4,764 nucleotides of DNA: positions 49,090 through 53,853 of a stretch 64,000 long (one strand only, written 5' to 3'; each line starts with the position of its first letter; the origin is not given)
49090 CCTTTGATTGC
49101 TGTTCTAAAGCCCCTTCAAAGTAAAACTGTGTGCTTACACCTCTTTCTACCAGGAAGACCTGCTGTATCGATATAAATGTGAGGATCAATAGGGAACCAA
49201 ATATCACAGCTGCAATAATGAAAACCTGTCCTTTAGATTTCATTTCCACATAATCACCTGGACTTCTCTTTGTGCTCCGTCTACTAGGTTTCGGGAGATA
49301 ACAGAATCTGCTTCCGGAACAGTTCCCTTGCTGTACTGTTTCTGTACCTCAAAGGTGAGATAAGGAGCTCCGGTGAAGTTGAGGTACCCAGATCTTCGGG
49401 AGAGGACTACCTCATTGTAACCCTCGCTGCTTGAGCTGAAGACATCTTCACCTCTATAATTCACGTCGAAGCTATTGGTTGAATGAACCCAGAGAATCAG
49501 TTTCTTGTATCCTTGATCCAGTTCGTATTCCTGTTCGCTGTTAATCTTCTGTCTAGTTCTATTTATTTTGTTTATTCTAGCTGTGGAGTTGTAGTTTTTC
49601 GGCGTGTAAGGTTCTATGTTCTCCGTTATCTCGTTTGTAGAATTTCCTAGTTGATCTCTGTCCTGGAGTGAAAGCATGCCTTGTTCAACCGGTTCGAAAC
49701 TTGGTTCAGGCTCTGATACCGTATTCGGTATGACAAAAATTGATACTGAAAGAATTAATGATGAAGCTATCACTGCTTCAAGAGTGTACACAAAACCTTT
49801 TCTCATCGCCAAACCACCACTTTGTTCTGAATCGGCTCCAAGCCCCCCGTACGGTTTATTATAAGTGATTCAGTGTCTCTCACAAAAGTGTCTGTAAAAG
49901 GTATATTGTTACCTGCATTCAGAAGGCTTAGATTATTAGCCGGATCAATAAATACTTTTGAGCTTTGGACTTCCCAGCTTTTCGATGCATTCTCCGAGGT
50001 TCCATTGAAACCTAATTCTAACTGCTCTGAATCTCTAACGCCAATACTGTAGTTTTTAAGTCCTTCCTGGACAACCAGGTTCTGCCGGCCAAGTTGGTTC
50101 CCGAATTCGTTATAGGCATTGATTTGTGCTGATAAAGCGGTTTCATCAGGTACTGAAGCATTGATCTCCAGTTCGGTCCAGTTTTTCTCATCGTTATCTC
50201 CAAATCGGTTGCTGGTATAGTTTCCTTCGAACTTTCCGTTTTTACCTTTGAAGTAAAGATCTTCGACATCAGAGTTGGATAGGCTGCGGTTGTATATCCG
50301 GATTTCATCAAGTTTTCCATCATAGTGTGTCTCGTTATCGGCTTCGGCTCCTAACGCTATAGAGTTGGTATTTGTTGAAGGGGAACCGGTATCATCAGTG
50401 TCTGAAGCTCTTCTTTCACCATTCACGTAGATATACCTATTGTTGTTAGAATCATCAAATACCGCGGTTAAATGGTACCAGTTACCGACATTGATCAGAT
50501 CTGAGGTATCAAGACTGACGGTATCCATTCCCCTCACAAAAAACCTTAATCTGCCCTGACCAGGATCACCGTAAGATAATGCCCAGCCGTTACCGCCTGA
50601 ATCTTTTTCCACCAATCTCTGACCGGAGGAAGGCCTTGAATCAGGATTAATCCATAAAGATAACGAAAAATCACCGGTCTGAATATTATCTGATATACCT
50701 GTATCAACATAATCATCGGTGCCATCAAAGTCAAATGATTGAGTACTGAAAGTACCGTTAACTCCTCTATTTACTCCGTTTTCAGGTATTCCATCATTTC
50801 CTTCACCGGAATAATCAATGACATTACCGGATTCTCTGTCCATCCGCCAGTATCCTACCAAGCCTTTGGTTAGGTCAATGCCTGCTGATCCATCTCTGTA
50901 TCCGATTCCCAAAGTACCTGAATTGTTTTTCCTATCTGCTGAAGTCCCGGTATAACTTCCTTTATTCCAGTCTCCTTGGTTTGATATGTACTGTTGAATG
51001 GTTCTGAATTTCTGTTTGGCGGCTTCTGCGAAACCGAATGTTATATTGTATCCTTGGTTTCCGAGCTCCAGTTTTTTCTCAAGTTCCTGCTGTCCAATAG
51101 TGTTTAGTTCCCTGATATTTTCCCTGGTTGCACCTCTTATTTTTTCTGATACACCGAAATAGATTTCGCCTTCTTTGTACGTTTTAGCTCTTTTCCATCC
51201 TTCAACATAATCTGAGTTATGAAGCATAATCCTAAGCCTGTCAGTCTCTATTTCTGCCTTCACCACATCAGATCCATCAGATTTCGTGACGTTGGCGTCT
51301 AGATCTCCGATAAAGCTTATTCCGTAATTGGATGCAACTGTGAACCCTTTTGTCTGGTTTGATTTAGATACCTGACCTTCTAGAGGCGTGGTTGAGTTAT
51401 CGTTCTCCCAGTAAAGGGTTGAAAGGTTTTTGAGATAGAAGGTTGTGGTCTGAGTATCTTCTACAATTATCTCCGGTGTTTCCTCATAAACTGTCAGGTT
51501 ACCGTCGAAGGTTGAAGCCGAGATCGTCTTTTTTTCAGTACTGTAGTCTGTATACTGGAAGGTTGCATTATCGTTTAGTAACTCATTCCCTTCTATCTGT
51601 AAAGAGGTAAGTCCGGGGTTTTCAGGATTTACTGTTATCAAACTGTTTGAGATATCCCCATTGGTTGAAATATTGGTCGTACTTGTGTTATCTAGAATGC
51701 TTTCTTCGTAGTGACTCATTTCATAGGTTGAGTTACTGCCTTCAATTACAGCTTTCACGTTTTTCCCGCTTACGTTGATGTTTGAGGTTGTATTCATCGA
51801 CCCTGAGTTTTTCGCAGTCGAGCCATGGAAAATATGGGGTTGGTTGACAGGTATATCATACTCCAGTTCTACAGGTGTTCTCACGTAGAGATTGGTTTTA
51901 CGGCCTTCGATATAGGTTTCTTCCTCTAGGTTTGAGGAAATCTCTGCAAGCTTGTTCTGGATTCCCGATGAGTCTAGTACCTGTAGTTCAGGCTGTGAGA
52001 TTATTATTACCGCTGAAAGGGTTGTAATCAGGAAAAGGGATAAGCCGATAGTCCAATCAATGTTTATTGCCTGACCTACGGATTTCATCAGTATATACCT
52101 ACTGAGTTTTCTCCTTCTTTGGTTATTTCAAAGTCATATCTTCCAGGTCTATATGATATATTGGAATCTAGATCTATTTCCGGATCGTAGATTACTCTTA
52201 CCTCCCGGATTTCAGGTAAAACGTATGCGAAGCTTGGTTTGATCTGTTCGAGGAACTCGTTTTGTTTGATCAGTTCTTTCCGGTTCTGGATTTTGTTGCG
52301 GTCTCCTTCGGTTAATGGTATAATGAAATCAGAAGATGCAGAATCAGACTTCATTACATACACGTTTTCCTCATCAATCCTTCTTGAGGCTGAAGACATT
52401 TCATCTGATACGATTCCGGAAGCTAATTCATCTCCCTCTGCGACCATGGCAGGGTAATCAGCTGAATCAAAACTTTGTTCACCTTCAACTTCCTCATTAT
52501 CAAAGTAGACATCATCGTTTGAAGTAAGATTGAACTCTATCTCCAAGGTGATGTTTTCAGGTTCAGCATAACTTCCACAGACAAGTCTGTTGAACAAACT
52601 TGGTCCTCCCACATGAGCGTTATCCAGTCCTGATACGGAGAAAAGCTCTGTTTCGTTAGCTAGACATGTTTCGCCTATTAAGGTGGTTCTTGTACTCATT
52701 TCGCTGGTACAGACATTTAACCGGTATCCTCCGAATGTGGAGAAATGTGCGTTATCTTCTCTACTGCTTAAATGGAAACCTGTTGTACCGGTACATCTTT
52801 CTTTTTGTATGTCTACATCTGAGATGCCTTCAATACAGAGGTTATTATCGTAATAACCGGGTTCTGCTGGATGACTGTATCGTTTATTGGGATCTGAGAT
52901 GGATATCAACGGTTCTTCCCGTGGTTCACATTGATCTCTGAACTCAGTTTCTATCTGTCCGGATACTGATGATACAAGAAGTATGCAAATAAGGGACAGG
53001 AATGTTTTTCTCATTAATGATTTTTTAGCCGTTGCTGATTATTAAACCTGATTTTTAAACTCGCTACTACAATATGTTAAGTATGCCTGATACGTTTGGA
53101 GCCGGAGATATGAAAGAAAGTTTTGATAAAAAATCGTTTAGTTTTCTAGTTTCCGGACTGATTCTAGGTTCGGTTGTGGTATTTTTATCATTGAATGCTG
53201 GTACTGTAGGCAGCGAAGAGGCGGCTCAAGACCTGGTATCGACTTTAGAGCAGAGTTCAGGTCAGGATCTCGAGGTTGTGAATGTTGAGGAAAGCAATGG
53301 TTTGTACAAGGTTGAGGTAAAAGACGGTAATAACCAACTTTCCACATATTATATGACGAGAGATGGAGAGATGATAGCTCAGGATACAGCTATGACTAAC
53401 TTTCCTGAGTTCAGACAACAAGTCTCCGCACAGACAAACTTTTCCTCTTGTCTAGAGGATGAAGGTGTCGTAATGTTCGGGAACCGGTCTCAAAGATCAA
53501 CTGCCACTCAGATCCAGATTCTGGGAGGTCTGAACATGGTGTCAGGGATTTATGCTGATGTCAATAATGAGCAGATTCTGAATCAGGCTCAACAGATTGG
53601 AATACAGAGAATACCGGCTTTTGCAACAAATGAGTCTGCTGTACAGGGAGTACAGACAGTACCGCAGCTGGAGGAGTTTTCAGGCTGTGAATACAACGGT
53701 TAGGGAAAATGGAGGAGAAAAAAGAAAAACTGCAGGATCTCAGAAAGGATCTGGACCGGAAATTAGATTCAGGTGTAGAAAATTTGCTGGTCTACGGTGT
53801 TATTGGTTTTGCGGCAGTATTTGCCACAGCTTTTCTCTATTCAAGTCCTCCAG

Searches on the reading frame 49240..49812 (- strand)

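Call 55: search_protein_families(library=pfam, proteins=[window:49240-49812:-], max_evalue=0.01)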
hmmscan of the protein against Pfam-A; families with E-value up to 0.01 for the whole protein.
window:49240-49812:- (190 aa): 1 family
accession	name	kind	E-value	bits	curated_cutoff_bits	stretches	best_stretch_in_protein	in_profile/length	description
PF23959.1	DUF7288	-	0.0054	17.6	27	0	6-35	2-31/184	Family of unknown function (DUF7288)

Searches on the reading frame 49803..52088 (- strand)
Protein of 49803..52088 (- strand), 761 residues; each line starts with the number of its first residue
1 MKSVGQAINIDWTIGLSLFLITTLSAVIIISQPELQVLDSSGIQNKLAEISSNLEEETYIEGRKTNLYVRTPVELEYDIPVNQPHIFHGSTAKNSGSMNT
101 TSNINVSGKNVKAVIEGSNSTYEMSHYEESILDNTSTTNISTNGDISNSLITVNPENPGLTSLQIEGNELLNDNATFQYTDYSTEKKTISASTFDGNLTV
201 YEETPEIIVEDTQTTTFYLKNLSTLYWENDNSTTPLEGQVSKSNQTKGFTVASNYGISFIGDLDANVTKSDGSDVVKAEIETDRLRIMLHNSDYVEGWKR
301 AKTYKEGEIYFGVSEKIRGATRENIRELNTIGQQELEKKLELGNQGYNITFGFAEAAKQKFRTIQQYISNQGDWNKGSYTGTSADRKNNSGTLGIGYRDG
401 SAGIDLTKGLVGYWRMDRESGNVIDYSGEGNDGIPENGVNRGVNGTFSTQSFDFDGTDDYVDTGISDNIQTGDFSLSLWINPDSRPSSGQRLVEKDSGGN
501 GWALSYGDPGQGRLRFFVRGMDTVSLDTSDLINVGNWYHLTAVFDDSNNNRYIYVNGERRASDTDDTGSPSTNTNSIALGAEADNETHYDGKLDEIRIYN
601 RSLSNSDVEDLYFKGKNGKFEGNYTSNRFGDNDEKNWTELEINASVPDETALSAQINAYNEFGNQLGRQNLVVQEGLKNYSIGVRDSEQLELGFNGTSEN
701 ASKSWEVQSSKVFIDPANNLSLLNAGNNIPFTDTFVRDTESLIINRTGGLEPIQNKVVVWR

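Call 55: search_protein_families(library=pfam, proteins=[window:49803-52088:-], max_evalue=0.01)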
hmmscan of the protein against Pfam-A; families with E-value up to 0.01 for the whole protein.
window:49803-52088:- (761 aa): 2 families
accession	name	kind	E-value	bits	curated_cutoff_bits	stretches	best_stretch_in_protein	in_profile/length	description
PF13385.13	Laminin_G_3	-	2.5e-33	115.8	27.6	1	455-608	1-150/151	Concanavalin A-like lectin/glucanases superfamily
PF07953.20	Toxin_R_bind_N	-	2.6e-05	24.4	23.8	1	422-603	3-191/191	Clostridium neurotoxin, N-terminal receptor binding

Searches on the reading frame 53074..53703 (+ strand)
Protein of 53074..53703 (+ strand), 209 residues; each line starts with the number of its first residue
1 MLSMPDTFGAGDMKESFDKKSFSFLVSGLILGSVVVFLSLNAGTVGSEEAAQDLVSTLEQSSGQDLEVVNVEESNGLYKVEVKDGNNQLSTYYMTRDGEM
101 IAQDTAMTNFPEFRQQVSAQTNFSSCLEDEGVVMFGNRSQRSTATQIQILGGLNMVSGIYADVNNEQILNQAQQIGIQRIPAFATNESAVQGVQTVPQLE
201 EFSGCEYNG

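Call 28: search_protein_families(library=pfam, proteins=[window:53074-53703:+], max_evalue=5)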
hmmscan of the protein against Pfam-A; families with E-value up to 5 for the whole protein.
window:53074-53703:+ (209 aa): 2 families
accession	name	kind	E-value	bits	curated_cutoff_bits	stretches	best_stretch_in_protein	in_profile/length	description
PF05036.18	SPOR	-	0.073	13.8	21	1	41-80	8-46/76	SPOR domain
PF22352.2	K319L-like_PKD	-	0.21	12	27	1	56-91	42-77/84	K319L-like, PKD domain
